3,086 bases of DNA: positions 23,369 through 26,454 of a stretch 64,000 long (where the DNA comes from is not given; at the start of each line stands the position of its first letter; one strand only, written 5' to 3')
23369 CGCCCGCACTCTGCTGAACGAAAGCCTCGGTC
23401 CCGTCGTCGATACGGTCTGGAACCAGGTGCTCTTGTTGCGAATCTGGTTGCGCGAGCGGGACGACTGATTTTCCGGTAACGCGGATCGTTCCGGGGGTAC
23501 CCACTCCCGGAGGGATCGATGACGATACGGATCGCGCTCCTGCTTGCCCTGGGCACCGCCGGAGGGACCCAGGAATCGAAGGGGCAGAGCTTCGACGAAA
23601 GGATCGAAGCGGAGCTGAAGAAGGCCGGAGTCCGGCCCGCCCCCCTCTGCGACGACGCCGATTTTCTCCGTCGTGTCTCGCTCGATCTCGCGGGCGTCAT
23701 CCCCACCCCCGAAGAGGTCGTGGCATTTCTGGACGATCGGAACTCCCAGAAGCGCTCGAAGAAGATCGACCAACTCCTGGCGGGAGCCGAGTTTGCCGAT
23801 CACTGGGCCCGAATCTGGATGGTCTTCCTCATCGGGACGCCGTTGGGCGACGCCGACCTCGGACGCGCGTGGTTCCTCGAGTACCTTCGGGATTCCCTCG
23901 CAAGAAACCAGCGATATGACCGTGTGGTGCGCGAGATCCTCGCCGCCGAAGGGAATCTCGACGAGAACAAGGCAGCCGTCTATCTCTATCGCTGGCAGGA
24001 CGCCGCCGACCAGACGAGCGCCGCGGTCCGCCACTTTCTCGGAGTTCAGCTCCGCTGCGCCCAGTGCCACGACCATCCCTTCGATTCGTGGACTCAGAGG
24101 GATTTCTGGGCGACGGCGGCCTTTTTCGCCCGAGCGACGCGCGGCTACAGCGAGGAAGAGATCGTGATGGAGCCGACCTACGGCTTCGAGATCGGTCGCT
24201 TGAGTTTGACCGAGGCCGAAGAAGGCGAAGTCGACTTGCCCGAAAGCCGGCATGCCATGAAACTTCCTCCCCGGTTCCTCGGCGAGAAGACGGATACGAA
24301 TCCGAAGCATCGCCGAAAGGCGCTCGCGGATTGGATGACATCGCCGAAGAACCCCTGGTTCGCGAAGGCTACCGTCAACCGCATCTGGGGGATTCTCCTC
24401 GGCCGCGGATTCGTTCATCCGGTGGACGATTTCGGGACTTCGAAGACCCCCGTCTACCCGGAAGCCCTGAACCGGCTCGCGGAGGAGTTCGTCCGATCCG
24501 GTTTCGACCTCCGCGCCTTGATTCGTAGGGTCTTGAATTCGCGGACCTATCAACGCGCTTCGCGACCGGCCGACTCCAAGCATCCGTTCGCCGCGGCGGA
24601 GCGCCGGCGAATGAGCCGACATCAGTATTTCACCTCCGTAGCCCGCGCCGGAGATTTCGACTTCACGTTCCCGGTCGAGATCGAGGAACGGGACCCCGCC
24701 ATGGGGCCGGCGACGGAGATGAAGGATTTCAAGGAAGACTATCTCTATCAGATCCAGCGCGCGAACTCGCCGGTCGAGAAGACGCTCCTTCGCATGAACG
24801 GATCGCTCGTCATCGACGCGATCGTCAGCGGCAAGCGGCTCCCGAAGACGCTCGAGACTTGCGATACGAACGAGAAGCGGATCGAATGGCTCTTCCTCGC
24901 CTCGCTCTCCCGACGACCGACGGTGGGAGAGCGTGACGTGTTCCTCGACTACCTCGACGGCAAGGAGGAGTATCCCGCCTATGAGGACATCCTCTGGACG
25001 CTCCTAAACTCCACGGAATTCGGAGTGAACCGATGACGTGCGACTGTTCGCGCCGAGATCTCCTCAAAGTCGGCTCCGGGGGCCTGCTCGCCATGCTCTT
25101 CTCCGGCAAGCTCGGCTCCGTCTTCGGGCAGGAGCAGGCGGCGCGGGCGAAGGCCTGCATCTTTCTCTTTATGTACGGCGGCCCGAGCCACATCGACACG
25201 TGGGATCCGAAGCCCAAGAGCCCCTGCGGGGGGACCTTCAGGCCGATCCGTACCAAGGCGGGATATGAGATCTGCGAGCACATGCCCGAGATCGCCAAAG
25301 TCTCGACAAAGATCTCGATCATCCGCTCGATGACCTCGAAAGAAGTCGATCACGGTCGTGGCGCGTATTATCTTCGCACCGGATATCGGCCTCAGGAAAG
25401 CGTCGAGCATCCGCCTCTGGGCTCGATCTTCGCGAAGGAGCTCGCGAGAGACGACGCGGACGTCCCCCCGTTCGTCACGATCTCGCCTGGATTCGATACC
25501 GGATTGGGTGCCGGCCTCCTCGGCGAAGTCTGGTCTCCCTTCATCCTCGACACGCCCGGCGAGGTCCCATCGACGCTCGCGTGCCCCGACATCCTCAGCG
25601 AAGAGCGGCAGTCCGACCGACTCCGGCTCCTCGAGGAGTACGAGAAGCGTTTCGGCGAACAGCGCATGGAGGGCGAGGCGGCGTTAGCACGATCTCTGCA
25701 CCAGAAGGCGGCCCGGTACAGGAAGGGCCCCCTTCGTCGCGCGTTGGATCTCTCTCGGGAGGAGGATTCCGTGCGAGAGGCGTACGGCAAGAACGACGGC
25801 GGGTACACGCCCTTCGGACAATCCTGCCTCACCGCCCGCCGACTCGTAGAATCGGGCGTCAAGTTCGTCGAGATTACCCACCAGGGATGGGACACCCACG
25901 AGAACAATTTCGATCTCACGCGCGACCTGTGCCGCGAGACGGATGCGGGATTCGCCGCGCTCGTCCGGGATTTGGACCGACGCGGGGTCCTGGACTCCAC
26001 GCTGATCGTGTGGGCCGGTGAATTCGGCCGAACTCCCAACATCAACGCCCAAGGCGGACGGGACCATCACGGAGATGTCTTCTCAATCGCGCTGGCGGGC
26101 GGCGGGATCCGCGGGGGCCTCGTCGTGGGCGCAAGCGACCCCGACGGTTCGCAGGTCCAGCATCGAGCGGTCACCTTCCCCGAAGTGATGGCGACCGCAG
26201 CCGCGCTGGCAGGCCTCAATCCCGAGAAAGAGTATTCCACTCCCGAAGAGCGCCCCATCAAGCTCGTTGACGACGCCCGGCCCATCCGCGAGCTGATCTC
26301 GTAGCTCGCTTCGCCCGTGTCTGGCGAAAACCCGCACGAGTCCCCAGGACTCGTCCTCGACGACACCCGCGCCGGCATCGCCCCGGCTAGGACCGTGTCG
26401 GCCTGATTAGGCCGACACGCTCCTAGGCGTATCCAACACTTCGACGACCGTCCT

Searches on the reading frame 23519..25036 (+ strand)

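Call 41: search_protein_families(library=pfam, proteins=[window:23519-25036:+], max_evalue=0.001)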
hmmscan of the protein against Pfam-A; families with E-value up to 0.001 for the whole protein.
window:23519-25036:+ (505 aa): 2 families
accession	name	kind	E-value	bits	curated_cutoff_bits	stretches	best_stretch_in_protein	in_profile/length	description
PF07583.16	PSCyt2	-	3.3e-47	161.6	29.8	1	26-206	3-207/209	Protein of unknown function (DUF1549)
PF07587.16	PSD1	-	6.1e-35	121.2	28.5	1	265-367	1-111/244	Protein of unknown function (DUF1553)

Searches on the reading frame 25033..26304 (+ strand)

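Call 41: search_protein_families(library=pfam, proteins=[window:25033-26304:+], max_evalue=0.001)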
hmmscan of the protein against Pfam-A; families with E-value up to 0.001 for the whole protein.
window:25033-26304:+ (423 aa): 1 family
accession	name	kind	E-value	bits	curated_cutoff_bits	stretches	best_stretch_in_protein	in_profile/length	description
PF07394.17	DUF1501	-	2.4e-108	363.2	27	1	39-422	1-390/390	Protein of unknown function (DUF1501)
